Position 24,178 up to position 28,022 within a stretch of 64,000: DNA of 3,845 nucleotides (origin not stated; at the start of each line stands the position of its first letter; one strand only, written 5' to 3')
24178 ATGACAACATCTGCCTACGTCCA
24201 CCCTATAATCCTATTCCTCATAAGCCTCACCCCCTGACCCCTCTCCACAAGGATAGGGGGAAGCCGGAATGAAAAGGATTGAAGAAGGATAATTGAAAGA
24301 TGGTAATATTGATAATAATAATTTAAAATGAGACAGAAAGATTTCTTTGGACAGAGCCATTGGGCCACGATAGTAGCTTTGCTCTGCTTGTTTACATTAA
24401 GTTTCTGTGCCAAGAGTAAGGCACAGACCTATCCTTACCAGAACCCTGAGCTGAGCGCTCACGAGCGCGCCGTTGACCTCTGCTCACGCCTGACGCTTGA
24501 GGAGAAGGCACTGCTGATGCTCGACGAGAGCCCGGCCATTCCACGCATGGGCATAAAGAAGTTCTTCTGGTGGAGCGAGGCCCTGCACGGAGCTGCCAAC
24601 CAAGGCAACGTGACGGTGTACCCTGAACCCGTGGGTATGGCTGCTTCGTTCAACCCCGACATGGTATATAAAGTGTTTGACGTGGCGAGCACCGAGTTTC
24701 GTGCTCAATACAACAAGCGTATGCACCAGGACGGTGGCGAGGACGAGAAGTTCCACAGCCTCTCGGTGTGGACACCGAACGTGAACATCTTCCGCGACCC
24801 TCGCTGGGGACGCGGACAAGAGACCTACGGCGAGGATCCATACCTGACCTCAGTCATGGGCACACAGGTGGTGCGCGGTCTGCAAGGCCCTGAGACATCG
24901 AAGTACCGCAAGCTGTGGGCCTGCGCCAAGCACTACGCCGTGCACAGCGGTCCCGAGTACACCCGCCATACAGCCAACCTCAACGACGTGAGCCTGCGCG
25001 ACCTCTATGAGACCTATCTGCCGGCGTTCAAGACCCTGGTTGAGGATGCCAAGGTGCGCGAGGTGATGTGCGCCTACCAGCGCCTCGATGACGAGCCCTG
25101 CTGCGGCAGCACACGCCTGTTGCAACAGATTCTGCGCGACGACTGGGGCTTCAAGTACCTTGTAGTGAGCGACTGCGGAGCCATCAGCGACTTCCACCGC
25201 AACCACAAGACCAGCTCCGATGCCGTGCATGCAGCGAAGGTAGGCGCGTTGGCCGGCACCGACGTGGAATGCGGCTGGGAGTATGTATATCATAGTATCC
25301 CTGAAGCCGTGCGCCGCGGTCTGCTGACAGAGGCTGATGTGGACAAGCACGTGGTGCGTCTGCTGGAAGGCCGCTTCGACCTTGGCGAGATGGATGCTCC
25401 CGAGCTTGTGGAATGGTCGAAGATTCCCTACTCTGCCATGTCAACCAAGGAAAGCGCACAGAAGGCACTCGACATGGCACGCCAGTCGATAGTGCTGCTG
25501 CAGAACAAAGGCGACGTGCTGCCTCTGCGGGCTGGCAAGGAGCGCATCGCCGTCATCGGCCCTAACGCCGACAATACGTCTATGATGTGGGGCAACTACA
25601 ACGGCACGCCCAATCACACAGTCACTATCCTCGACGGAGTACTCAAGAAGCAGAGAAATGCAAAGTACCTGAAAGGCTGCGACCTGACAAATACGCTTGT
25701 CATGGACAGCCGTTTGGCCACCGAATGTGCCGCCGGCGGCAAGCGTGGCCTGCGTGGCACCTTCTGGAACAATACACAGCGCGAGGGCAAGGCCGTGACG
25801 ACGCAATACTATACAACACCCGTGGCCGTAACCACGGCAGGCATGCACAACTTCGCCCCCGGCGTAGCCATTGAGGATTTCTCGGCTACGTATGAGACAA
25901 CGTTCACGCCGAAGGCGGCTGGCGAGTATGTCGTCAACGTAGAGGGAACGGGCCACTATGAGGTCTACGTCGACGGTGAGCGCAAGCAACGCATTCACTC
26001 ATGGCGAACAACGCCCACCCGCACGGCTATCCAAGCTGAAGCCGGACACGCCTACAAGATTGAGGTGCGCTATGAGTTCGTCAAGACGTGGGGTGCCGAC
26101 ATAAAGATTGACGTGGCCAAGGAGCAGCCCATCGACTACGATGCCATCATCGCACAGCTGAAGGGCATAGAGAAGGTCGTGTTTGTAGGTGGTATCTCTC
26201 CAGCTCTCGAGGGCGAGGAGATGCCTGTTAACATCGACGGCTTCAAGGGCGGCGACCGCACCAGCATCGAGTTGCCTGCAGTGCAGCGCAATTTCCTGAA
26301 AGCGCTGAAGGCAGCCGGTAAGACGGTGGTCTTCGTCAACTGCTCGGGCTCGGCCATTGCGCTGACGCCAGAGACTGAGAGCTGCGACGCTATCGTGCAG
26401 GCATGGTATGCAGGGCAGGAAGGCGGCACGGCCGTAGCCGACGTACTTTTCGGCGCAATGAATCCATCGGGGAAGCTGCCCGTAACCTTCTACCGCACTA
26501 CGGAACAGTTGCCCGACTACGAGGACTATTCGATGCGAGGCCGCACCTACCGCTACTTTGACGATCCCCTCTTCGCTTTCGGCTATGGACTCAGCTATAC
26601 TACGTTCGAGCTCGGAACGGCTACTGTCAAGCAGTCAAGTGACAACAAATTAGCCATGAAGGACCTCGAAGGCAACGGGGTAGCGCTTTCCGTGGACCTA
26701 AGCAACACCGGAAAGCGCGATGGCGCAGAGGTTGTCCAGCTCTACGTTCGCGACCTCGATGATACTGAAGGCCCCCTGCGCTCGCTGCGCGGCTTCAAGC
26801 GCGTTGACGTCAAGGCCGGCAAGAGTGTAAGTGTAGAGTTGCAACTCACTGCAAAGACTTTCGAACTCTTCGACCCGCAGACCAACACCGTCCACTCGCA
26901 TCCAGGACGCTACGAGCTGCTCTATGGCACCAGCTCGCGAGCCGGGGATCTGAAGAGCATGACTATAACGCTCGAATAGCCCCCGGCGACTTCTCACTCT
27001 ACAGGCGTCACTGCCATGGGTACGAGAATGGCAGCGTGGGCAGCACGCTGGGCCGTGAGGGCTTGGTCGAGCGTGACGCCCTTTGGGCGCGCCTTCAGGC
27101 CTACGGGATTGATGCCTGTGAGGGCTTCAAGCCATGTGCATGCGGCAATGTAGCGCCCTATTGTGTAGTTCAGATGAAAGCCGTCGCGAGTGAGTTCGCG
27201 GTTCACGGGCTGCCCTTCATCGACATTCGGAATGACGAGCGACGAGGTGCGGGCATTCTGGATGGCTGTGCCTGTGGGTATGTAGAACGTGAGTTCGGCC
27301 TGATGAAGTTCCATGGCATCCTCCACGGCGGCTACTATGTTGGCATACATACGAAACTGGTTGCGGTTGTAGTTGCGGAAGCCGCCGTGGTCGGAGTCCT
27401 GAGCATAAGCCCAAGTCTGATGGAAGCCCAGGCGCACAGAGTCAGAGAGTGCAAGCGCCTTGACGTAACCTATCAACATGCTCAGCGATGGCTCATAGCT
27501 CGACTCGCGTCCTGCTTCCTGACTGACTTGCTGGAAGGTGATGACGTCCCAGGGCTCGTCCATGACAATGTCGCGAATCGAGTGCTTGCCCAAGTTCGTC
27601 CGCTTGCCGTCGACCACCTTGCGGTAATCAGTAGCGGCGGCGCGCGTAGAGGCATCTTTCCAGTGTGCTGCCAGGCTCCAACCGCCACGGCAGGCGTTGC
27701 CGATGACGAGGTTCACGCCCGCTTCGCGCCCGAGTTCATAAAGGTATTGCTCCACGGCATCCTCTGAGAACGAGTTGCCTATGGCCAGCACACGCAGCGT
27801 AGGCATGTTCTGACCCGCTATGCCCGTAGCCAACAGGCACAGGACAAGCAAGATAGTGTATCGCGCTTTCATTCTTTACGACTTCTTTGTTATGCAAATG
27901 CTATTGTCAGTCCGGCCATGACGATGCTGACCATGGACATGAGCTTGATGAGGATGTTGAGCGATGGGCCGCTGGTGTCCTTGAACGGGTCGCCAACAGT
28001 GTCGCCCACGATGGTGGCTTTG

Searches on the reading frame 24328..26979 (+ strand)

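Call 53: search_protein_families(library=pfam, proteins=[window:24328-26979:+], max_evalue=0.00001)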
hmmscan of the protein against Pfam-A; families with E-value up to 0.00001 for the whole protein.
window:24328-26979:+ (883 aa): 4 families
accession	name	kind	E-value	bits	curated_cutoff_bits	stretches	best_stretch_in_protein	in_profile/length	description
PF01915.27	Glyco_hydro_3_C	-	5.6e-53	180.3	31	1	388-757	1-200/200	Glycosyl hydrolase family 3 C-terminal domain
PF00933.27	Glyco_hydro_3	-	6.1e-41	141.3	27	1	79-346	65-314/316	Glycosyl hydrolase family 3 N terminal domain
PF14310.12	Fn3-like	-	1.7e-17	63.8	25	1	801-870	1-71/71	Fibronectin type III-like domain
PF07691.17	PA14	-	1.2e-10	41.8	24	1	471-594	1-131/147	PA14 domain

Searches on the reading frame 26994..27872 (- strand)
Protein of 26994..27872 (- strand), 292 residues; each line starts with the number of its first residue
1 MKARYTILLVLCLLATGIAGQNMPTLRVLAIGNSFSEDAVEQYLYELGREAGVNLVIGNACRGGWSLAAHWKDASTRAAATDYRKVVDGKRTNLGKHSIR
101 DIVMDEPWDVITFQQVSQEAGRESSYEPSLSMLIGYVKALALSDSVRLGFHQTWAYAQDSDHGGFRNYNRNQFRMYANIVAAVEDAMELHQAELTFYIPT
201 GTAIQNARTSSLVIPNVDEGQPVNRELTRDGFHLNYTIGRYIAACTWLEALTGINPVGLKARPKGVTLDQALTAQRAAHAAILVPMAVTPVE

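Call 54: search_protein_families(library=pfam, proteins=[window:26994-27872:-], max_evalue=0.00001)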
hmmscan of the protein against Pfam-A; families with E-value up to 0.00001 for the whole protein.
window:26994-27872:- (292 aa): 1 family
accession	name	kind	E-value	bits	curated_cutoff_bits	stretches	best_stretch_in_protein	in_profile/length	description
PF16227.11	DUF4886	-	4.1e-81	272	26.7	1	27-281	1-242/242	Domain of unknown function (DUF4886)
